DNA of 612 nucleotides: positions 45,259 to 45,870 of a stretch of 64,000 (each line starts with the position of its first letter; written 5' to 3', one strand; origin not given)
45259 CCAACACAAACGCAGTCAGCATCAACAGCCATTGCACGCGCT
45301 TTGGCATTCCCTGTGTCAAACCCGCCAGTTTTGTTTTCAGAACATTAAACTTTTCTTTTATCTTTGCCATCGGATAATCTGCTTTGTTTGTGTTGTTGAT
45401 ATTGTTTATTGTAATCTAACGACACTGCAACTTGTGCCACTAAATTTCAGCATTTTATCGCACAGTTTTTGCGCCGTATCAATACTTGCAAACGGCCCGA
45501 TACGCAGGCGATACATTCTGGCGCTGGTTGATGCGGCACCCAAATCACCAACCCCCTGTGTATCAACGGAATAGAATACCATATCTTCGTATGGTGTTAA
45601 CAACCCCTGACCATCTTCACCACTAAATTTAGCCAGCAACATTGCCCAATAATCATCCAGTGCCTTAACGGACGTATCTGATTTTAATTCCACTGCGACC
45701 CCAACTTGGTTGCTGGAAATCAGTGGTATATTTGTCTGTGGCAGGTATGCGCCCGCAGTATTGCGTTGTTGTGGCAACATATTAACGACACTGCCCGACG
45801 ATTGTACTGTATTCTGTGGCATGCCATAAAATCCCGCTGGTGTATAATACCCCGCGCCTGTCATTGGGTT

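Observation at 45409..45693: SPOR-like peptidoglycan-binding module fused to the C-terminus of VirB9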

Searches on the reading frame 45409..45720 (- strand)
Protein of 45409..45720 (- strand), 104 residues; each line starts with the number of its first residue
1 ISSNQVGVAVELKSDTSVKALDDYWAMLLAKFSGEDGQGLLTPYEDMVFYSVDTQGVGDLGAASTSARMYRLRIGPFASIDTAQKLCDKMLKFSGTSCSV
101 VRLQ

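Call 3: search_protein_families(library=pfam, proteins=[window:45409-45720:-], max_evalue=10)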
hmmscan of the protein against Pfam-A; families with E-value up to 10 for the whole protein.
window:45409-45720:- (104 aa): 1 family
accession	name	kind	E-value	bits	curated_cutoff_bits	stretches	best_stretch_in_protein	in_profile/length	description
PF05036.18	SPOR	-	1.6e-06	28.8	21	1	65-102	39-76/76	SPOR domain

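Call 4: search_protein_families(library=ncbifam, proteins=[window:45409-45720:-], max_evalue=10)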
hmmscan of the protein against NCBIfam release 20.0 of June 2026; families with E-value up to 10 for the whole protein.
window:45409-45720:- (104 aa): 0 families

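Call 6: search_solved_structures(query=window:45409-45720:-, max_evalue=10, show_alignments=3)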
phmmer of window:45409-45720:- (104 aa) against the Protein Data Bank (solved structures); distinct sequences matched with E-value up to 10: 1.
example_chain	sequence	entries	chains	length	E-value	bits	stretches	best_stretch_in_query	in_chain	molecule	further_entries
8dtr_A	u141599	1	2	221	0.052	17.3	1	7-95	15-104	COV30-14 heavy chain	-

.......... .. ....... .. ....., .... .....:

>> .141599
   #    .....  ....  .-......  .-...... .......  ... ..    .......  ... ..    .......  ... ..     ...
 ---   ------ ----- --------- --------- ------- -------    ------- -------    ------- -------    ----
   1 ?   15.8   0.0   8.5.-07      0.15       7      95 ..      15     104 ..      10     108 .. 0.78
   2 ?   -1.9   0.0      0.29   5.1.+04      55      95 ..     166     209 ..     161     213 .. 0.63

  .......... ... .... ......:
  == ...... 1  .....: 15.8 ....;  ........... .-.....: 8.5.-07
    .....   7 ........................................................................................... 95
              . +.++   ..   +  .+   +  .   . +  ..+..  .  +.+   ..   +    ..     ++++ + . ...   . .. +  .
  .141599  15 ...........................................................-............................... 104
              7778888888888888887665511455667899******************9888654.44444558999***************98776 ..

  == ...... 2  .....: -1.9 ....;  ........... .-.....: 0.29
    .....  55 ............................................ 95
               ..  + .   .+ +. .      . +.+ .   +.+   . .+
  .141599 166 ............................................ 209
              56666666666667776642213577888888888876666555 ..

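Call 8: find_homologous_proteins(query=window:45409-45720:-, max_evalue=0.001)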
Query window:45409-45720:- (104 aa): 52 proteins with E <= 0.001 among 89 candidates.
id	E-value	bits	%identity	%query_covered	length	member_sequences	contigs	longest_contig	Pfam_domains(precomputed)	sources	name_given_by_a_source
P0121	5.4e-59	214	98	100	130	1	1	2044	PF05036.19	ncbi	ncbi:MAG: SPOR domain-containing protein, partial [Alphaproteobacteria bacterium]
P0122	8.4e-55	201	91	100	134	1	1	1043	PF05036.19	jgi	jgi:hypothetical protein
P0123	2.5e-50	187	84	100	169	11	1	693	-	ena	-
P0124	2.9e-49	183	83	100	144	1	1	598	-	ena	-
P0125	9.7e-48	178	80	100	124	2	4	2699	-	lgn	-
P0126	9.2e-47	175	81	100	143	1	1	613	-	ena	-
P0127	9.4e-47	175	81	100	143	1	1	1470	PF05036.19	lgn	-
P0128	1.5e-46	174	79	100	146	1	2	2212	PF05036.19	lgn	-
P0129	3.0e-46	174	80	100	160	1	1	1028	-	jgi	jgi:hypothetical protein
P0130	4.1e-46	173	78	100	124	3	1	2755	PF05036.19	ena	-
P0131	6.7e-46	172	82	91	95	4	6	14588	-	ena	-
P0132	8.8e-46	172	77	100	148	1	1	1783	-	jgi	jgi:hypothetical protein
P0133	1.3e-45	171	76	100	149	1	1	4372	-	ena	-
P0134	1.3e-45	171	77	100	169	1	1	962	-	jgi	jgi:hypothetical protein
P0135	2.1e-45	171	77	100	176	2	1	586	-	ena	-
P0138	5.5e-45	169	75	100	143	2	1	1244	PF05036.19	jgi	jgi:hypothetical protein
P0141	1.3e-44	168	75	100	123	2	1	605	PF05036.19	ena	-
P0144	2.1e-44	168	75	100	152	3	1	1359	PF05036.19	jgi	jgi:hypothetical protein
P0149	9.4e-44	166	75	100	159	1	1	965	PF05036.19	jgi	-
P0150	2.3e-43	164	74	100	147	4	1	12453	PF05036.19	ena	-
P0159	8.2e-41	156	70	100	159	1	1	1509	PF05036.19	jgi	-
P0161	3.0e-40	154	76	89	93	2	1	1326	PF05036.19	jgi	jgi:hypothetical protein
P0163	1.1e-37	146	67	100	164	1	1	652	PF05036.19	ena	-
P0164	1.3e-32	130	78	75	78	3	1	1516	PF05036.19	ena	-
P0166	3.3e-29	119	71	73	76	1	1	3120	PF05036.19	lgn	-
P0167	1.6e-27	114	66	74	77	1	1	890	PF05036.19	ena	-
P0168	1.6e-23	101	84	56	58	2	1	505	PF05036.19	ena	-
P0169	7.3e-23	99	84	55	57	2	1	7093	PF05036.19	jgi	jgi:hypothetical protein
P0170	8.9e-23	98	70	63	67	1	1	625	PF05036.19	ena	-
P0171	1.6e-22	98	66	65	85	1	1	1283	PF05036.19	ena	-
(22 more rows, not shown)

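Call 20: predict_structure(alignment_id=A1)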
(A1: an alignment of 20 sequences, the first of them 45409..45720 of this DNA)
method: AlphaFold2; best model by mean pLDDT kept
length: 104 residues; sequences in the alignment: 20
mean_pLDDT: 80.9   pTM: 0.69
mean pLDDT of the five models: 80.9, 79.6, 78.4, 78.1, 77.9
residues with pLDDT >= 90: 35; 70-90: 50; 50-70: 9; < 50: 10
segments of 3 or more residues with pLDDT < 50: 56-62
pLDDT, mean of each block of 10 residues (from residue 1): 68 90 92 82 90 61 63 90 90 84 83
secondary structure, 60 per line:
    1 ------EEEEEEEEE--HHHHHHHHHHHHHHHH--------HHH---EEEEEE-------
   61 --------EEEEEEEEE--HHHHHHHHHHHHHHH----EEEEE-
elements in order: E7-15 H18-33 E48-53 E69-77 H80-94 E99-103

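Call 22: search_protein_representatives(alignment_id=A1)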
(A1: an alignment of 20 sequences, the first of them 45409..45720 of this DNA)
Query: 20 sequences, 134 profile positions. Proteins with E-value up to 0.001 (for the whole library): 56; up to 1e-10: 14; up to 1e-30: 6. The best 56 are listed.
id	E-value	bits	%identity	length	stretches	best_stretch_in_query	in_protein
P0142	9.8e-70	249.2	-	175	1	1-134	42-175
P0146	2.0e-69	248.2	-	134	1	4-134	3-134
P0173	2.0e-57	209.3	-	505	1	5-134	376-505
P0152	1.1e-55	203.6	-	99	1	36-134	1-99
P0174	2.0e-52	193.1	-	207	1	6-134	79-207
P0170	3.1e-31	124.5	-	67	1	69-134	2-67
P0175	4.5e-27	111.1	-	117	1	73-134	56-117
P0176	3.6e-25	104.9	-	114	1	75-134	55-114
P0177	5.7e-23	97.8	-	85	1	4-63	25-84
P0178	1.5e-21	93.2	-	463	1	14-131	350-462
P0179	3.2e-15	72.7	-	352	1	15-134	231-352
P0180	1.6e-13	67.2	-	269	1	10-134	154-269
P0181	1.9e-13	66.9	-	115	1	13-134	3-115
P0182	8.3e-11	58.4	-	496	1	17-131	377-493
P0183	3.6e-09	53.1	-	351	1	18-134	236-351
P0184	7.2e-09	52.1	-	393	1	10-134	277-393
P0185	7.7e-09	52.0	-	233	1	18-133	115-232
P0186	1.5e-08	51.1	-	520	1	8-134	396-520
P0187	1.4e-07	47.9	-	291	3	99-132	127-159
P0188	1.9e-07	47.5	-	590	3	99-130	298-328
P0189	7.2e-07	45.7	-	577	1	22-134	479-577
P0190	2.2e-06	44.1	-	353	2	98-132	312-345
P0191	2.8e-06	43.8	-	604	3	86-131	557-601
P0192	3.9e-06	43.3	-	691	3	45-132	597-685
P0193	5.6e-06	42.8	-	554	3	54-132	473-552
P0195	1.6e-05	41.3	-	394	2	47-132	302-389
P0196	1.8e-05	41.2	-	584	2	86-131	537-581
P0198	2.4e-05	40.7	-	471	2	92-132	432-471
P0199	2.4e-05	40.7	-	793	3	94-132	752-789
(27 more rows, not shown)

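Call 24: fold_search(model_id=the predicted structure, library=pdb)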
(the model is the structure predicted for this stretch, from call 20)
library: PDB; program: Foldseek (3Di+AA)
matches with E <= 10: 878; with E <= 0.001: 1
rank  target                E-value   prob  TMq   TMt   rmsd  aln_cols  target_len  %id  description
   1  6i09_A                4.1e-04  1.00  0.51  0.65   3.9       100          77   18  Crystal structure of RlpA SPOR domain from Pseudomonas aeruginosa in complex with denuded glycan obtained by soaking (released 2019-11-13)
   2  6i05                  1.2e-03  1.00  0.51  0.66   4.1        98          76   18  Crystal structure of RlpA SPOR domain from Pseudomonas aeruginosa (released 2019-11-13)
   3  6ztg_MODEL_1_A        8.0e-03  1.00  0.45  0.26   7.1        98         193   14  Spor protein DedD (released 2020-11-11)
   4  9v1k_sw               1.5e-02  0.66  0.30  0.32   8.7       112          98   12  Cryo- EM structure of small subunit (head) of 75S ribosome with P- tRNA from Entamoeba histolytica (released 2025-10-08)
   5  6bwq_B                1.6e-02  0.91  0.36  0.30   5.8       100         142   13  LarC2, the C-terminal domain of a cyclometallase involved in the synthesis of the NPN cofactor of lactate racemase, in (released 2018-06-20)
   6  5b0c_A                2.0e-02  0.72  0.36  0.37   6.0       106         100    9  Polyketide cyclase OAC from Cannabis sativa, Y27F mutant (released 2016-01-27)
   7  7r31_A                2.2e-02  0.35  0.24  0.24   7.7       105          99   12  Carbon regulatory PII-like protein SbtB from Synechocystis sp. 6803, C105A+C110A variant, in complex with ATP (co-crys (released 2023-02-15)
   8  6zu5_SU0              2.4e-02  0.63  0.34  0.35   9.7       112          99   12  Structure of the Paranosema locustae ribosome in complex with Lso2 (released 2020-11-04)
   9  1q4r                  2.5e-02  0.57  0.33  0.34   6.8       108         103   11  Gene Product of At3g17210 from Arabidopsis Thaliana (released 2003-11-25)
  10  4blg_A                2.7e-02  0.84  0.35  0.31   6.6       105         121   15  Crystal structure of MHV-68 Latency-associated nuclear antigen (LANA) C-terminal DNA binding domain (released 2013-10-30)
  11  9v21_sw               2.7e-02  0.54  0.32  0.33   9.8       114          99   10  Cryo- EM structure of 75S ribosome with P- tRNA from Entamoeba histolytica (released 2025-10-08)
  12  3bn7                  3.1e-02  0.33  0.24  0.24   8.0       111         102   17  CRYSTAL STRUCTURE OF A DIMERIC FERREDOXIN-LIKE PROTEIN (CC_2267) FROM CAULOBACTER CRESCENTUS CB15 AT 1.64 A RESOLUTION (released 2007-12-25)
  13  5tp4_A                3.1e-02  0.23  0.20  0.11   9.1       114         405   10  Crystal structure of a hydantoinase/carbamoylase family amidase from Burkholderia ambifaria (released 2017-04-05)
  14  5xzt_D                3.3e-02  0.60  0.35  0.34   6.9       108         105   12  C-terminal peptide depleted mutant of hydroxynitrile lyase from Passiflora edulis (PeHNL) (released 2017-11-22)
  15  7pzy_V                3.3e-02  0.51  0.32  0.33   9.2       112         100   12  Structure of the vacant Candida albicans 80S ribosome (released 2022-05-18)
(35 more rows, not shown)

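Call 25: search_protein_families(library=pfam, proteins=[P0178, P0182, P0186, P0189, P0173, P0184, P0183, P0179, P0185, P0181], max_evalue=0.1)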
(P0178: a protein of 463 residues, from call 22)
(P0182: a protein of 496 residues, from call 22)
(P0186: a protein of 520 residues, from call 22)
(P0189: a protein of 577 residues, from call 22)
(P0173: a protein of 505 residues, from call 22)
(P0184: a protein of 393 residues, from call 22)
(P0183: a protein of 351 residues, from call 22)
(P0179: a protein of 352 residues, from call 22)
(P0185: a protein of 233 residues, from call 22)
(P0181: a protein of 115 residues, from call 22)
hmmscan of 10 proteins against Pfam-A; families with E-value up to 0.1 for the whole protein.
P0178 (463 aa): 2 families
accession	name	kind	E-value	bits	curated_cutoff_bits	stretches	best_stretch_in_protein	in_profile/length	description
PF03524.21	CagX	-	1.1e-17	64.9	34.2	1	55-296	4-197/198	Conjugal transfer protein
PF05036.18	SPOR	-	0.00018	22.2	21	1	422-453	35-69/76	SPOR domain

P0182 (496 aa): 1 family
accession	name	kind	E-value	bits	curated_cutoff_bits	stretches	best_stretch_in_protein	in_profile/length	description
PF03524.21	CagX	-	1.7e-14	54.6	34.2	1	56-287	5-197/198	Conjugal transfer protein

P0186 (520 aa): 2 families
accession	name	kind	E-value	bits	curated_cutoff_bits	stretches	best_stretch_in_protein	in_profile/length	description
PF03524.21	CagX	-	3.8e-17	63.2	34.2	1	61-311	5-197/198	Conjugal transfer protein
PF05036.18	SPOR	-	0.049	14.4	21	1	478-517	35-75/76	SPOR domain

P0189 (577 aa): 2 families
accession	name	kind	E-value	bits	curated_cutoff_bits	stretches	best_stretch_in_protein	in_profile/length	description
PF03524.21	CagX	-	1.6e-12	48.1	34.2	1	84-348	4-195/198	Conjugal transfer protein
PF05036.18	SPOR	-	0.00026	21.7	21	1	531-575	34-76/76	SPOR domain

P0173 (505 aa): 2 families
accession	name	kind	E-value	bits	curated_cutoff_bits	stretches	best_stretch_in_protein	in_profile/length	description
PF03524.21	CagX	-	1.8e-21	77.3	34.2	1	48-290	5-197/198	Conjugal transfer protein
PF05036.18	SPOR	-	0.00042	21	21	1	469-499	42-73/76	SPOR domain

P0184 (393 aa): 2 families
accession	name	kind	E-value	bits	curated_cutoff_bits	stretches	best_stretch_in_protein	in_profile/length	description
PF03524.21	CagX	-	1.4e-07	32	34.2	1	2-186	65-196/198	Conjugal transfer protein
PF05036.18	SPOR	-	3.5e-06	27.7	21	1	355-391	39-76/76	SPOR domain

P0183 (351 aa): 1 family
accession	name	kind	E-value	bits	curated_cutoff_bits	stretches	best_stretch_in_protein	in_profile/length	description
PF03524.21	CagX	-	2.6e-09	37.6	34.2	1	9-173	76-197/198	Conjugal transfer protein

P0179 (352 aa): 2 families
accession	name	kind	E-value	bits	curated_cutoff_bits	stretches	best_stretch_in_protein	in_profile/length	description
PF03524.21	CagX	-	4.1e-06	27.2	34.2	1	47-131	123-197/198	Conjugal transfer protein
PF05036.18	SPOR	-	0.00082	20.1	21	1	314-350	39-76/76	SPOR domain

P0185 (233 aa): 0 families

P0181 (115 aa): 1 family
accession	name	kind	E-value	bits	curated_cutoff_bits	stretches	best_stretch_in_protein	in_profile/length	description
PF05036.18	SPOR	-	1.4e-06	29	21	1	74-113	36-76/76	SPOR domain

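Call 26: search_protein_families(library=pfam, proteins=[P0187, P0188, P0190, P0191, P0192, P0193, P0195, P0196, P0198, P0199], max_evalue=0.01)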
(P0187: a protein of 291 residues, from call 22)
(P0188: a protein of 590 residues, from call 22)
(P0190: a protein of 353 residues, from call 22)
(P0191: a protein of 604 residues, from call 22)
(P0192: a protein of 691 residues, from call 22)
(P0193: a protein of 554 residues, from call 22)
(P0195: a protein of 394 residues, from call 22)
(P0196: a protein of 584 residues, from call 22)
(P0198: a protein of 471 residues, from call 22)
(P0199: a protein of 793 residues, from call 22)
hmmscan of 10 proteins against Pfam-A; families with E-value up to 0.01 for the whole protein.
P0187 (291 aa): 3 families
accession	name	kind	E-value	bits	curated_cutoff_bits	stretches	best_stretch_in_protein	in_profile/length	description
PF05036.18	SPOR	-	4.8e-26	91.3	21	3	195-273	4-75/76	SPOR domain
PF24567.1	ANKLE2_3rd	-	0.0017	19.5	27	0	124-170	43-87/101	ANKLE2 third alpha/beta domain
PF17511.7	Mobilization_B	-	0.0018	19.1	27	0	193-251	44-101/136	Mobilization protein B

P0188 (590 aa): 9 families
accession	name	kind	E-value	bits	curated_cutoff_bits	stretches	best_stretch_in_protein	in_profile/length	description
PF05036.18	SPOR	-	4.9e-34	116.9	21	3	508-586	3-74/76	SPOR domain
PF14559.12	TPR_19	-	4.2e-15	56.3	25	2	170-219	4-53/68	Tetratricopeptide repeat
PF13432.12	TPR_16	-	1.2e-11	45.3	32.7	3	127-191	4-65/65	Tetratricopeptide repeat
PF13428.12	TPR_14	-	1.9e-09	37.7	23.5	1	53-91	5-43/44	Tetratricopeptide repeat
PF13424.12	TPR_12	-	2.8e-06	27.9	30.1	2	121-185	4-73/77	Tetratricopeptide repeat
PF07719.23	TPR_2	-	7.3e-06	26.2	27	0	161-190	5-34/34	Tetratricopeptide repeat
PF13174.12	TPR_6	-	0.0011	19.9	26.3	0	53-82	4-33/33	Tetratricopeptide repeat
PF13181.12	TPR_8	-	0.0015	19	25.7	0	163-190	7-34/34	Tetratricopeptide repeat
PF24575.1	TPR_Slam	-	0.0035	18.2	35.2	0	162-211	52-101/104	Surface lipoprotein assembly modifier, N-terminal TPR repeats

P0190 (353 aa): 1 family
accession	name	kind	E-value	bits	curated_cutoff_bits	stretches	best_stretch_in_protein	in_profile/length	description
PF05036.18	SPOR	-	1e-22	80.7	21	2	151-231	2-74/76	SPOR domain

P0191 (604 aa): 1 family
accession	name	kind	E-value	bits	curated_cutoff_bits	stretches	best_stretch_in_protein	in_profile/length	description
PF05036.18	SPOR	-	6.4e-27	94.1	21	2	522-601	4-75/76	SPOR domain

P0192 (691 aa): 1 family
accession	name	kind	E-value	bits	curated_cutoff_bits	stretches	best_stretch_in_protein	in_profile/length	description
PF05036.18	SPOR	-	1.3e-27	96.4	21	2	604-684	3-75/76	SPOR domain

P0193 (554 aa): 1 family
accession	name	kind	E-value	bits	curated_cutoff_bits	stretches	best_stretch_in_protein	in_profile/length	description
PF05036.18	SPOR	-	9.3e-28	96.8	21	2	472-552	4-76/76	SPOR domain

P0195 (394 aa): 1 family
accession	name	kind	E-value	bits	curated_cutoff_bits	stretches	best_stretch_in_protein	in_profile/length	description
PF05036.18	SPOR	-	4.2e-23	81.9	21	2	306-389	2-76/76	SPOR domain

P0196 (584 aa): 2 families
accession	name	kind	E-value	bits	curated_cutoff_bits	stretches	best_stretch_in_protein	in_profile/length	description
PF05036.18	SPOR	-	1.9e-31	108.7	21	3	32-113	2-75/76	SPOR domain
PF12583.14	TPPII_C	-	0.0098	16.8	27.7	0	394-410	31-47/69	Tripeptidyl peptidase II, C-terminal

P0198 (471 aa): 1 family
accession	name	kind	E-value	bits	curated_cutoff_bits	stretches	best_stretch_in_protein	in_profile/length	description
PF05036.18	SPOR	-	1.1e-24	87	21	2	21-99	2-71/76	SPOR domain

P0199 (793 aa): 1 family
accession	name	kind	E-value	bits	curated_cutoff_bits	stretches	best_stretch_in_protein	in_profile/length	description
PF05036.18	SPOR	-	7.2e-23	81.2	21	2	711-788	6-75/76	SPOR domain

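Call 27: search_solved_structures(query=A1, max_evalue=10, show_alignments=5)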
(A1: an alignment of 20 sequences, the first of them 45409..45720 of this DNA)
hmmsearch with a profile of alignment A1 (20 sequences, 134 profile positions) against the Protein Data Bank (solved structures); distinct sequences matched with E-value up to 10: 4.
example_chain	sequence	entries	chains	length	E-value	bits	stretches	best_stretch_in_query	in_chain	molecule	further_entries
8dtr_A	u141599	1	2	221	0.04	17.3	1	35-123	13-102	COV30-14 heavy chain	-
6vbq_H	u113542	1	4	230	0.05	17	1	35-130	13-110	DH822 heavy chain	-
6vz6_A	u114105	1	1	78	0.35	14.2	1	50-92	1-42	Cytochrome b5-domain protein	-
8fax_A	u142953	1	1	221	0.48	13.8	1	37-121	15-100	1249A8-HC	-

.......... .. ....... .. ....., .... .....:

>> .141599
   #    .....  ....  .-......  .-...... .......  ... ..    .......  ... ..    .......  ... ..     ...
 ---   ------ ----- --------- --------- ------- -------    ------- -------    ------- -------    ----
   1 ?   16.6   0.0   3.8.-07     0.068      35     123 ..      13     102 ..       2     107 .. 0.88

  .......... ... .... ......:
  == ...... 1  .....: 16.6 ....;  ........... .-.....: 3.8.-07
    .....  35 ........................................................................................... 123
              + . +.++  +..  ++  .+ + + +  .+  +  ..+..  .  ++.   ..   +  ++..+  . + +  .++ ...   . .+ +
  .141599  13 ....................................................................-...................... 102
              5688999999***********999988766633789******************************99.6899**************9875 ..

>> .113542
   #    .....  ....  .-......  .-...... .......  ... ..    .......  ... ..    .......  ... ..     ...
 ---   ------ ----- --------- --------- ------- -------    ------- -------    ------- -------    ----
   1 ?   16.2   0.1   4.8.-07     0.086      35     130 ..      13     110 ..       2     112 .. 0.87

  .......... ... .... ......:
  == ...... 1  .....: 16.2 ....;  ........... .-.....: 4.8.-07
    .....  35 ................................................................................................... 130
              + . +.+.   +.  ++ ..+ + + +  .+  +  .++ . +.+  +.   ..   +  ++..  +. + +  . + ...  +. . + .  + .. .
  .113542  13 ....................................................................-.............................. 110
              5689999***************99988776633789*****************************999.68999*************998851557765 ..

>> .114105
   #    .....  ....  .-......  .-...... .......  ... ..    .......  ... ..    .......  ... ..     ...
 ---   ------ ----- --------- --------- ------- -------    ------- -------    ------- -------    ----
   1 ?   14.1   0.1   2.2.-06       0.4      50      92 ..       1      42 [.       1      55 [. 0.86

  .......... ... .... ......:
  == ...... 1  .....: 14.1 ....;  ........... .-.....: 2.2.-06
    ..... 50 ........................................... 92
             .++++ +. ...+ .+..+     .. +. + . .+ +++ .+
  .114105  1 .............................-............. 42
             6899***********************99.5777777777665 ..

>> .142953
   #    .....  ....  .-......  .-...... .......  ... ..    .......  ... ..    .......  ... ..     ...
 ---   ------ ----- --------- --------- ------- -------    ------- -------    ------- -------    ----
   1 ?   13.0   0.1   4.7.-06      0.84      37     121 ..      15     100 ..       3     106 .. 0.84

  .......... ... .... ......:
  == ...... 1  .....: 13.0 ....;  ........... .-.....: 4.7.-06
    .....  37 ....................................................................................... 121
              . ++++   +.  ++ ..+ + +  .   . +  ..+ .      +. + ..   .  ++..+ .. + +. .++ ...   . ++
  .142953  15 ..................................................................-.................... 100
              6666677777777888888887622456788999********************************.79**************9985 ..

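Call 40: find_encoding_contigs(protein=P0189, flank=8000, max_places=3)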
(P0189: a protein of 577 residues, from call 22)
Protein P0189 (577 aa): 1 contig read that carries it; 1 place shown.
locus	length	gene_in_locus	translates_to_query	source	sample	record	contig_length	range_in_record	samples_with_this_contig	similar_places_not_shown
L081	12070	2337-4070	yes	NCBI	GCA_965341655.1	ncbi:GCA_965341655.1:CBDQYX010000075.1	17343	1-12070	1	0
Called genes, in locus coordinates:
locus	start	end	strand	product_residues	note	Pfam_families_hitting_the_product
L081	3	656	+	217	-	?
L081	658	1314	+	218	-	PF04335:VirB8 (weak)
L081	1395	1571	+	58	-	-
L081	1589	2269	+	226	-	PF04335:VirB8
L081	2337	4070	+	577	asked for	PF03524:CagX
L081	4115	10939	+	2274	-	PF12396:DUF3659 (faint), PF21784:Bflower (faint), PF21785:Bflower_2, PF03743:TrbI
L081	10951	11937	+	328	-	PF00437:T2SSE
